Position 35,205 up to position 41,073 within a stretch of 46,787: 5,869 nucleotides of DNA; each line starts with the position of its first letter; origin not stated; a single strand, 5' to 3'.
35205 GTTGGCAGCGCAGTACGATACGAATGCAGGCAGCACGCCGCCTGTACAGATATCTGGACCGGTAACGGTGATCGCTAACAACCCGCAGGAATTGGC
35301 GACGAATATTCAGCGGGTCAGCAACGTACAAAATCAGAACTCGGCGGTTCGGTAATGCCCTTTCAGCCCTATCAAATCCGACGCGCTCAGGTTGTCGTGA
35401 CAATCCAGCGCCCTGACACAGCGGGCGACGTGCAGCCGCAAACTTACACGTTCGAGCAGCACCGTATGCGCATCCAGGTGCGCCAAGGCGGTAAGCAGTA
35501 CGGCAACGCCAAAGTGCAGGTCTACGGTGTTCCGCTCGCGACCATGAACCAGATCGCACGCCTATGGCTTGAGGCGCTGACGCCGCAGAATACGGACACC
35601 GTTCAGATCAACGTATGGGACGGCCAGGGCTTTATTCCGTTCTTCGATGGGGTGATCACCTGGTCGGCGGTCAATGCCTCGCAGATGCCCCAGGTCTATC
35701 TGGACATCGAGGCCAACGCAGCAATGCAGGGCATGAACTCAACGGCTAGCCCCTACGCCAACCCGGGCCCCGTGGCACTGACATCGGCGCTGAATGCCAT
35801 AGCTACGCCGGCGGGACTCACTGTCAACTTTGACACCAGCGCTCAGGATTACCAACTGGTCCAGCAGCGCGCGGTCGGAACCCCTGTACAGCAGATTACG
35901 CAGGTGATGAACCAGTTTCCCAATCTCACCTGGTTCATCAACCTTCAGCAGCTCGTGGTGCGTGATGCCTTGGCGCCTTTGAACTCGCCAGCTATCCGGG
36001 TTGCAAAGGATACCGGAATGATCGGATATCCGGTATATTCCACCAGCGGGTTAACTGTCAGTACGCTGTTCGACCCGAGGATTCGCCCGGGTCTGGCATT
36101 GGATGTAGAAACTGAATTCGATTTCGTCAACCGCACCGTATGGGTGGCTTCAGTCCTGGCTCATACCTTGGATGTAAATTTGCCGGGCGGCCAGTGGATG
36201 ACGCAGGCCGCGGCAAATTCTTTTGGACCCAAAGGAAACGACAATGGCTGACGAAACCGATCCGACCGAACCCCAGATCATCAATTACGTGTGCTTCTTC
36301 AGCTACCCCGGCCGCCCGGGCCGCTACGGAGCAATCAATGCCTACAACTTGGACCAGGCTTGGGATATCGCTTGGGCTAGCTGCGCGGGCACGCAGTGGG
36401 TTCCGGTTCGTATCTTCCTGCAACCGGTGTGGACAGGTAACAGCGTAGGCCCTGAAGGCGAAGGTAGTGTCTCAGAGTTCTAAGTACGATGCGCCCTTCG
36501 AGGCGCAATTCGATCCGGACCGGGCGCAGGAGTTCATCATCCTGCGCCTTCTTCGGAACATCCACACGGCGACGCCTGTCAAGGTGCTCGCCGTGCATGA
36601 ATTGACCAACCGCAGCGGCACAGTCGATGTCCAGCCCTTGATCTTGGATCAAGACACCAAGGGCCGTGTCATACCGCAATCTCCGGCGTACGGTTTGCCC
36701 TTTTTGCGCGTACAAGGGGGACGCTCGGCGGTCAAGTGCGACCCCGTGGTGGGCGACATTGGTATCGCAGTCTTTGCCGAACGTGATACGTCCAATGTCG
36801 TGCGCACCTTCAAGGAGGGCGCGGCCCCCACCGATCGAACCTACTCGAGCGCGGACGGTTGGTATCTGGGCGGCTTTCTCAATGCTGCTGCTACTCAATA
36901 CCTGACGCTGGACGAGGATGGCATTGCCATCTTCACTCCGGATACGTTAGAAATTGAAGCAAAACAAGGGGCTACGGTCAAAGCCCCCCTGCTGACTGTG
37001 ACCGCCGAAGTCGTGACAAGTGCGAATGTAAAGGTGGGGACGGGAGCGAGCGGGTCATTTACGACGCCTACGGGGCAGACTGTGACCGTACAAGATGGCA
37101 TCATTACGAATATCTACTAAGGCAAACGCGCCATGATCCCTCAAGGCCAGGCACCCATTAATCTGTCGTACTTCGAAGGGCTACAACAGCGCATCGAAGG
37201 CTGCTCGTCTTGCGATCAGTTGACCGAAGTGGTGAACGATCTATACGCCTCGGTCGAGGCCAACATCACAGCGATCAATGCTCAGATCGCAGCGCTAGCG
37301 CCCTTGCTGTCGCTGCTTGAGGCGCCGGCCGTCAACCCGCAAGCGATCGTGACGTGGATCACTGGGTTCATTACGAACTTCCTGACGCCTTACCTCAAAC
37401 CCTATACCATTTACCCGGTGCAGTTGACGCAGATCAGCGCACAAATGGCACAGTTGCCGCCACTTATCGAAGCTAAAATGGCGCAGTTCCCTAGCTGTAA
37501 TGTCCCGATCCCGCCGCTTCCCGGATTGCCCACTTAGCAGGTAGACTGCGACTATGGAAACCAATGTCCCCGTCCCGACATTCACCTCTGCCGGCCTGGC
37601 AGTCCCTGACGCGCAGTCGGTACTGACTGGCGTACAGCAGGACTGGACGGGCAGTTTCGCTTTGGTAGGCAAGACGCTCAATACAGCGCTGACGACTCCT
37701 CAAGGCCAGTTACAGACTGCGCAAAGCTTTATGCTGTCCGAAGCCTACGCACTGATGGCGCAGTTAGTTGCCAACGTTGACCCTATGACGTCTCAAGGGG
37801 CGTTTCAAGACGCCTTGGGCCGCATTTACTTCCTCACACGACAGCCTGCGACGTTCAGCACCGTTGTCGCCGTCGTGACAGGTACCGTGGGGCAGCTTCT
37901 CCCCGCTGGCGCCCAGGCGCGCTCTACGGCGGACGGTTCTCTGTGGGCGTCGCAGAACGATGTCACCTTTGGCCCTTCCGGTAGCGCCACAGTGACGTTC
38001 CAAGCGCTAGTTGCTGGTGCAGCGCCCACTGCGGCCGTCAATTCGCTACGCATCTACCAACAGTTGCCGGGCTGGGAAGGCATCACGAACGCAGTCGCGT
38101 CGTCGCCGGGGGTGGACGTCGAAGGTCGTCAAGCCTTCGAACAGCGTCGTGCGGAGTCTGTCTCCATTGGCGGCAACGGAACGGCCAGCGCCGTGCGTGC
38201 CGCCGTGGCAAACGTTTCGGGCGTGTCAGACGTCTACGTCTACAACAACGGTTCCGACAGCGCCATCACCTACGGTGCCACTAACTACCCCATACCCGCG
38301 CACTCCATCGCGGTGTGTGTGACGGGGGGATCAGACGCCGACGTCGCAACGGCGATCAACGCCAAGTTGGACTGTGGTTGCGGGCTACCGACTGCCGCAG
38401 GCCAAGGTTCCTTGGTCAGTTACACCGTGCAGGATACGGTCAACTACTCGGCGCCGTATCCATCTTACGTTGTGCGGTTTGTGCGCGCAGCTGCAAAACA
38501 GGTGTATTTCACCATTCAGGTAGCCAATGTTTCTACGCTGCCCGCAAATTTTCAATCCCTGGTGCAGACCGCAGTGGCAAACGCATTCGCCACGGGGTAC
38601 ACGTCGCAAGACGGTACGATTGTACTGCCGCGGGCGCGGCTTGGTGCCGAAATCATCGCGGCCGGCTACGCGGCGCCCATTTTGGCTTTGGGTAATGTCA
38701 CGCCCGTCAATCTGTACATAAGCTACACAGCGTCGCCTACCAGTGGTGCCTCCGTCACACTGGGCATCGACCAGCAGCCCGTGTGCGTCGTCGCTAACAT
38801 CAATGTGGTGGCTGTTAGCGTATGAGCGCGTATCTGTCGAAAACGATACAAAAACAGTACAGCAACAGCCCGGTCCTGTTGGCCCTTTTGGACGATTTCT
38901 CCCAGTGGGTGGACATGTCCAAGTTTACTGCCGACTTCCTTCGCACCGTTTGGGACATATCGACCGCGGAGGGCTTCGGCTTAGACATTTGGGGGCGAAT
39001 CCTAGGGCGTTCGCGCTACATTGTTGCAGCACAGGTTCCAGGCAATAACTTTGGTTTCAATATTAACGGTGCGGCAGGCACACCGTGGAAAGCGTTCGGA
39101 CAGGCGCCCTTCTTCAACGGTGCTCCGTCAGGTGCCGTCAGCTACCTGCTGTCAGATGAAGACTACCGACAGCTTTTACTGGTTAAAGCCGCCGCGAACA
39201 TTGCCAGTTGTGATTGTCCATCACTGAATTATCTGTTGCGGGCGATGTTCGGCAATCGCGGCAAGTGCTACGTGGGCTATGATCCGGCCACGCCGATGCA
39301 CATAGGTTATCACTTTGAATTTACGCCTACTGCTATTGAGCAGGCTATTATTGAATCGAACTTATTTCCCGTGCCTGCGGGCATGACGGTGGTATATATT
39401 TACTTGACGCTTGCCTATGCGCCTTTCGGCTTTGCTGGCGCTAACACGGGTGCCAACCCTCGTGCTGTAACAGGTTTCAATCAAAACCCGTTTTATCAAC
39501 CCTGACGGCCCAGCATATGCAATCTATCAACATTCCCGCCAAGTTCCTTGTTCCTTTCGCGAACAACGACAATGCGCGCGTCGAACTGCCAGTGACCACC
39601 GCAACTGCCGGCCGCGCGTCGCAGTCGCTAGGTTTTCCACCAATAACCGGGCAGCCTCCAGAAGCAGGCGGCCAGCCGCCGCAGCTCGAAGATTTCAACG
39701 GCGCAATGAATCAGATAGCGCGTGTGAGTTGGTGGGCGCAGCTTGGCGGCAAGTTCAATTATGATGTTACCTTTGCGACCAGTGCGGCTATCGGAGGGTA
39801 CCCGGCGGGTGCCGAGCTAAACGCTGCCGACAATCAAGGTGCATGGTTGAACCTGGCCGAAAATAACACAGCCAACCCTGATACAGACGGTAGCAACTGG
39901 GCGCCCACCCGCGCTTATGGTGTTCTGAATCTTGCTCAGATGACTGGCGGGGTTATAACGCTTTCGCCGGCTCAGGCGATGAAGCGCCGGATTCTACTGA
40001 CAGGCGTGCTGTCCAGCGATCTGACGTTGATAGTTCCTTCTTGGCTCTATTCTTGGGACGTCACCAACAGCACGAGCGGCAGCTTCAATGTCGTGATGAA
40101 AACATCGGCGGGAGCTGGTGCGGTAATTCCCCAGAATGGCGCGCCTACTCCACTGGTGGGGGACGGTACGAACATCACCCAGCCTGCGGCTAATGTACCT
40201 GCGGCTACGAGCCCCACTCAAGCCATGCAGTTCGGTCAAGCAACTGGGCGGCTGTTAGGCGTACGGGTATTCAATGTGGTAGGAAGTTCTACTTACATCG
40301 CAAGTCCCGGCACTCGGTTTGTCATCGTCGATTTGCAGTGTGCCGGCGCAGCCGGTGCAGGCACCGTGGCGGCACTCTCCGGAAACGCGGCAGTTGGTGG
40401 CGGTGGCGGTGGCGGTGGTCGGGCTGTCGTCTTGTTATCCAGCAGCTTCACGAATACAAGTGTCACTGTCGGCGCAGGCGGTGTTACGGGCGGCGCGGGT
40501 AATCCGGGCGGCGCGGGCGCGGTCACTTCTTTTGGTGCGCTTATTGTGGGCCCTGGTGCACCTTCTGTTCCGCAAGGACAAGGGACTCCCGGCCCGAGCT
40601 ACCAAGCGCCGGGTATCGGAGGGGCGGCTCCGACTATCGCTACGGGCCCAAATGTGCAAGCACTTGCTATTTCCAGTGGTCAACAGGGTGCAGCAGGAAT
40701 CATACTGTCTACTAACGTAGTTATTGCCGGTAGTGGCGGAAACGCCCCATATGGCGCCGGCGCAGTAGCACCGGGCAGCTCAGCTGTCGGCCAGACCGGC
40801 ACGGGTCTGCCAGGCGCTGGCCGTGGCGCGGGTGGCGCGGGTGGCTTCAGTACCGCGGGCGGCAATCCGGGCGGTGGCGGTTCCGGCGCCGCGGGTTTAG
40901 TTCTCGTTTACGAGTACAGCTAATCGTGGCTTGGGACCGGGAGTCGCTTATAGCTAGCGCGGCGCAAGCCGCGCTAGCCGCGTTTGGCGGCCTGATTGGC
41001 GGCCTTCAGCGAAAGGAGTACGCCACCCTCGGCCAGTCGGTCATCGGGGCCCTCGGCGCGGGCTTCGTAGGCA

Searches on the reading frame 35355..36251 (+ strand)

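Call 73: search_protein_families(library=phrogs, max_evalue=0.001, proteins=[window:35355-36251:+])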
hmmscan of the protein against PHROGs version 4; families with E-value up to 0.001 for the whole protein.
window:35355-36251:+ (298 aa): 1 family
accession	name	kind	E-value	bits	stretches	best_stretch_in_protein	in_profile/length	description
phrog_196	-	tail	4.6e-42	145.3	1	14-290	90-361/536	baseplate hub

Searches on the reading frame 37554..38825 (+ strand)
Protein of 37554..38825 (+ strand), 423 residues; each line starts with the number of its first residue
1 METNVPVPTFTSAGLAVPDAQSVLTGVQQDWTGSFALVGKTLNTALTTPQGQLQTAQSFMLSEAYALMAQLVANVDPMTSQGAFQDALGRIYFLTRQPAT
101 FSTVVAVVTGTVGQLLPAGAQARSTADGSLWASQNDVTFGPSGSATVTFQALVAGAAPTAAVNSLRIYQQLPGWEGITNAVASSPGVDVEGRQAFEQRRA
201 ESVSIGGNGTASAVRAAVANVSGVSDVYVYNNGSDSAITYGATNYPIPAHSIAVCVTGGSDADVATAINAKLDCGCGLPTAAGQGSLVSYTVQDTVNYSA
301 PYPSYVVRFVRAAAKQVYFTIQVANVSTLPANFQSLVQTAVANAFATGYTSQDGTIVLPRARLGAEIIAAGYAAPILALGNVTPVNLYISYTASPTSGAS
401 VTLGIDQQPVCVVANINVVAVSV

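Call 73: search_protein_families(library=phrogs, max_evalue=0.001, proteins=[window:37554-38825:+])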
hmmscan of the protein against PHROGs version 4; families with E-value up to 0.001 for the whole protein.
window:37554-38825:+ (423 aa): 2 families
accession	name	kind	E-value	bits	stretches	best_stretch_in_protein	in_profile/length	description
phrog_6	-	tail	1.7e-53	183.1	1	1-421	53-408/548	baseplate wedge subunit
phrog_30339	-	unknown function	1.3e-24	87.9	1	3-134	9-136/150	-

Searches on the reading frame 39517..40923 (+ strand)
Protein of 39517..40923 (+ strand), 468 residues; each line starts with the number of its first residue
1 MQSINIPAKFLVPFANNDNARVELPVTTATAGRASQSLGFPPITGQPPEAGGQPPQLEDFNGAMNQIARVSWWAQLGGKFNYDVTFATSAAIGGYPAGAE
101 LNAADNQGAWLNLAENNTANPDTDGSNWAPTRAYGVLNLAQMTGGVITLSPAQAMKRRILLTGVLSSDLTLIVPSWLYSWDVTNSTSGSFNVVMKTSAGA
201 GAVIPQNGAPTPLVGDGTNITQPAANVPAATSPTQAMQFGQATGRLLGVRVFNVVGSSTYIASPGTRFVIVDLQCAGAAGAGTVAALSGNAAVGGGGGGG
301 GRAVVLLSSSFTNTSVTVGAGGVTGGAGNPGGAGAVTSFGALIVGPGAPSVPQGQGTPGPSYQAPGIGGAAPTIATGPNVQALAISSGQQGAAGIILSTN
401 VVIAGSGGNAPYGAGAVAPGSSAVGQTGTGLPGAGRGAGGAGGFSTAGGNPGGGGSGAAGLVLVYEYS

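Call 73: search_protein_families(library=phrogs, max_evalue=0.001, proteins=[window:39517-40923:+])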
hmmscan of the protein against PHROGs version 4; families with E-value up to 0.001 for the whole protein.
window:39517-40923:+ (468 aa): 8 families
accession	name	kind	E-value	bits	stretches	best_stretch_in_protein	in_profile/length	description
phrog_12796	-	tail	2.8e-105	354.1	1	1-458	1-439/445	tail fiber protein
phrog_38625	-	tail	8.1e-88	296.2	1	4-315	5-317/437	tail fiber protein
phrog_863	-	tail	1.5e-20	74.8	1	167-468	321-605/690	tail fiber assembly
phrog_11982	-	unknown function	3.9e-16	60.3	1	6-128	6-130/233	-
phrog_1396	-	tail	6.7e-16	59.5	1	7-330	93-303/504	tail fiber protein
phrog_34663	-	unknown function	4.2e-12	46.4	1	7-129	4-123/698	-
phrog_6202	-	tail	9.8e-11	42.5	1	153-464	397-634/636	tail fiber protein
phrog_454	-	tail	3.5e-08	33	1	97-466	1030-1374/1376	tail fiber protein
